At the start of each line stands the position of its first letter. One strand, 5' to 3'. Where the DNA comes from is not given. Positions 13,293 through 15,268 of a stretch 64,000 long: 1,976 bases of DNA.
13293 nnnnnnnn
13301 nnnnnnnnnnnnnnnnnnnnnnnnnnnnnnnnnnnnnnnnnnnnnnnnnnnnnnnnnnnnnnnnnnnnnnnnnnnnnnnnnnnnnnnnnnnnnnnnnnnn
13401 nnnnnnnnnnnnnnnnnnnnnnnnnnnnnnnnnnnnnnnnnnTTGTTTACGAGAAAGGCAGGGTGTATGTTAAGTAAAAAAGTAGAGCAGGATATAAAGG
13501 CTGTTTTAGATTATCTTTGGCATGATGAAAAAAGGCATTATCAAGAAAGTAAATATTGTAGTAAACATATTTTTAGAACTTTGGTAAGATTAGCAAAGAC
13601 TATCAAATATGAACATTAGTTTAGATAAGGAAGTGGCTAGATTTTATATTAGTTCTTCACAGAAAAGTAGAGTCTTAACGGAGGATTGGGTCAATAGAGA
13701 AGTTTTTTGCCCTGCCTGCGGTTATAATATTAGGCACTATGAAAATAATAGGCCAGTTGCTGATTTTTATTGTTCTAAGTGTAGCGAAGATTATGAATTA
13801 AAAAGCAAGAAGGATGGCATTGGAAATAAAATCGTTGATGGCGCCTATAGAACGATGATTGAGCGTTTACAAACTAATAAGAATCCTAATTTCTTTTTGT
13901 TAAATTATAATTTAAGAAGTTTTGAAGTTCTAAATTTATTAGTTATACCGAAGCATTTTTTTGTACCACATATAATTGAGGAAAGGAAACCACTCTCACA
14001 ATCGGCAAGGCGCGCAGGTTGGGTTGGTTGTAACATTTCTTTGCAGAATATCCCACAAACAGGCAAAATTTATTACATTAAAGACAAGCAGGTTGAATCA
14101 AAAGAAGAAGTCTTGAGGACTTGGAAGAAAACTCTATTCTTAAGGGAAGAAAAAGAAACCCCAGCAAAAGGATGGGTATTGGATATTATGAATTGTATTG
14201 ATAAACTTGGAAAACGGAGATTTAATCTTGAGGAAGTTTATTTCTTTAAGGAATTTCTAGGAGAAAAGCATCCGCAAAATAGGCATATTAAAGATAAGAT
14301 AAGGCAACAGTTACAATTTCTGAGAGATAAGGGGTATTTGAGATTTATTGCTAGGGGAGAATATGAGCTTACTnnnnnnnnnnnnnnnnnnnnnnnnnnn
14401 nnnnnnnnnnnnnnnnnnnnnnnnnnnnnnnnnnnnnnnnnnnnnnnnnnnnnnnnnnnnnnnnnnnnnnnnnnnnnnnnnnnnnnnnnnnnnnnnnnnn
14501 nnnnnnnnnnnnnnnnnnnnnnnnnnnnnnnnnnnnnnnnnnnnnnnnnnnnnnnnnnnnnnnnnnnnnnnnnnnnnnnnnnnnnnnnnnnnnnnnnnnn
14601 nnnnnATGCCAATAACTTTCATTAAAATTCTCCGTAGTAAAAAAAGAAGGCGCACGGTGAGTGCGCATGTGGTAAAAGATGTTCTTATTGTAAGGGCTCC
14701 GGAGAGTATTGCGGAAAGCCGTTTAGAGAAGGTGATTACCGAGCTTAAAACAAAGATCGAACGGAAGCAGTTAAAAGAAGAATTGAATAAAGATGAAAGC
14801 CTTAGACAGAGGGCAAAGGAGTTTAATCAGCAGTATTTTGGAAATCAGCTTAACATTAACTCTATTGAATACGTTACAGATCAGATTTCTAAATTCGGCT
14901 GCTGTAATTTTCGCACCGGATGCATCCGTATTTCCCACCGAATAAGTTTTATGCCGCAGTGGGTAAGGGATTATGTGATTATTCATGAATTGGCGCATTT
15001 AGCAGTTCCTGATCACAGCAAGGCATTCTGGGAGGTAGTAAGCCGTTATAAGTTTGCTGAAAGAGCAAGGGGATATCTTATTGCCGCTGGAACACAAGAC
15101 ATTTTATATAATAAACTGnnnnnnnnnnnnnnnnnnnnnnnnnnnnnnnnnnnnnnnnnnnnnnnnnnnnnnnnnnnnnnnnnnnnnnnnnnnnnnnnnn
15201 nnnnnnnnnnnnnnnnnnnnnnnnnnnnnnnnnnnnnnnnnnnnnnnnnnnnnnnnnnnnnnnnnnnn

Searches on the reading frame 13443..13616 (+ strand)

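Call 3: search_protein_families(library=pfam, proteins=[window:13443-13616:+], max_evalue=0.1)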
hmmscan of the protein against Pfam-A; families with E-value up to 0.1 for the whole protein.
window:13443-13616:+ (58 aa): 1 family
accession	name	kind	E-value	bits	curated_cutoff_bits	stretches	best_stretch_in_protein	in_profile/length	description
PF08879.15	WRC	-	0.048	13.8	28.6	1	26-51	14-39/43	WRC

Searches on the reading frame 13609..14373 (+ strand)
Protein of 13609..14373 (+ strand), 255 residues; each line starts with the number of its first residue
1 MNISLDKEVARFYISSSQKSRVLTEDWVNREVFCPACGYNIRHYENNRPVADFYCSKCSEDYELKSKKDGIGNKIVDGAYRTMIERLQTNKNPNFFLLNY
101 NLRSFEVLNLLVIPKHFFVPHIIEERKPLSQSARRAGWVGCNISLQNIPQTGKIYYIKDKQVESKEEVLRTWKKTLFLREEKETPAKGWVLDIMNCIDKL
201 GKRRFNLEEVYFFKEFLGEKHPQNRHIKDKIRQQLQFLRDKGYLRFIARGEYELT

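Call 3: search_protein_families(library=pfam, proteins=[window:13609-14373:+], max_evalue=0.1)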
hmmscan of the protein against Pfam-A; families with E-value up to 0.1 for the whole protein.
window:13609-14373:+ (255 aa): 5 families
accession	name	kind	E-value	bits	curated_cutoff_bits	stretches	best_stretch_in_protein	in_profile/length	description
PF06044.18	DpnI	-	2.8e-79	265.5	26.7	1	1-180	1-182/183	Dam-replacing family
PF17726.7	DpnI_C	-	2e-30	105.2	23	1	186-253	2-69/70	Dam-replacing HTH domain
PF12760.12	Zn_ribbon_IS1595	-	0.0035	17.7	25.4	1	27-59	15-44/46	Transposase zinc-ribbon domain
PF07191.17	Zn_ribbon_6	-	0.0089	16.4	25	1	28-68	26-62/67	Double zinc ribbon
PF13240.11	Zn_Ribbon_1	-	0.057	13.7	25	0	32-40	14-22/23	zinc-ribbon domain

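Call 4: search_protein_families(library=padloc, proteins=[window:13609-14373:+], max_evalue=0.1)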
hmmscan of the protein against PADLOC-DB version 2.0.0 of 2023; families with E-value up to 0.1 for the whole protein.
window:13609-14373:+ (255 aa): 1 family
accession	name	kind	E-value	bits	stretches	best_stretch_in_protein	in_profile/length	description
PDLC03207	mREase_II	-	6.1e-111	367.9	1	1-253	1-253/256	Type II methyl-directed restriction enzyme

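Call 5: search_protein_families(library=ncbifam, proteins=[window:13609-14373:+], max_evalue=0.1)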
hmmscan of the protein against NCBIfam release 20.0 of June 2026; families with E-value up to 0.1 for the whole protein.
window:13609-14373:+ (255 aa): 1 family
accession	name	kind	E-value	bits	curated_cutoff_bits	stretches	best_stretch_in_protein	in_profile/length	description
NF004910.0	PRK06266.1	equivalog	0.025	13.7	180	1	11-53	123-165/185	transcription initiation factor E subunit alpha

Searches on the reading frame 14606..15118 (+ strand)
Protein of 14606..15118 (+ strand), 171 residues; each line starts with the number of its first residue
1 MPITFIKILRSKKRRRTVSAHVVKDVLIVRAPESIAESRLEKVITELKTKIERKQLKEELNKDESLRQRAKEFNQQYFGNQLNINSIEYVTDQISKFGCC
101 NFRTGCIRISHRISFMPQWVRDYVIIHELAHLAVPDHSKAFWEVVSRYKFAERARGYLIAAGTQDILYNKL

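Call 3: search_protein_families(library=pfam, proteins=[window:14606-15118:+], max_evalue=0.1)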
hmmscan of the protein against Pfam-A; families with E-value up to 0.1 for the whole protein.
window:14606-15118:+ (171 aa): 3 families
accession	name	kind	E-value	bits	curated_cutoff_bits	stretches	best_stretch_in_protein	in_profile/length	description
PF01863.23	YgjP-like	-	2.7e-19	70.5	26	2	90-148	136-193/207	YgjP-like, metallopeptidase domain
PF10263.15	SprT-like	-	0.0012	19.1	25.6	1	67-134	2-74/108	SprT-like family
PF08325.16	WLM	-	0.01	16.4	26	1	124-147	86-109/190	WLM domain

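Call 4: search_protein_families(library=padloc, proteins=[window:14606-15118:+], max_evalue=0.1)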
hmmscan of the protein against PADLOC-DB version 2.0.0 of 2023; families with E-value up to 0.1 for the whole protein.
window:14606-15118:+ (171 aa): 1 family
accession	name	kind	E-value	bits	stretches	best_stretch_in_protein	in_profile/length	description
PDLC00018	DruF2|DruF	-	0.014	11.2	1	44-98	687-742/929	Unknown function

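Call 5: search_protein_families(library=ncbifam, proteins=[window:14606-15118:+], max_evalue=0.1)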
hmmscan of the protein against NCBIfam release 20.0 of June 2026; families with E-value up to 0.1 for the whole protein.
window:14606-15118:+ (171 aa): 2 families
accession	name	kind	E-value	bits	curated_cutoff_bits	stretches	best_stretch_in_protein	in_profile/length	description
NF052399.1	M48_lipo_LoiP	exception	0.028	13.8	365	0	77-140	77-141/247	metalloprotease LoiP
NF010258.0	PRK13704.1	subfamily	0.031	13.4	243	0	49-84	112-147/239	plasmid SOS inhibition protein A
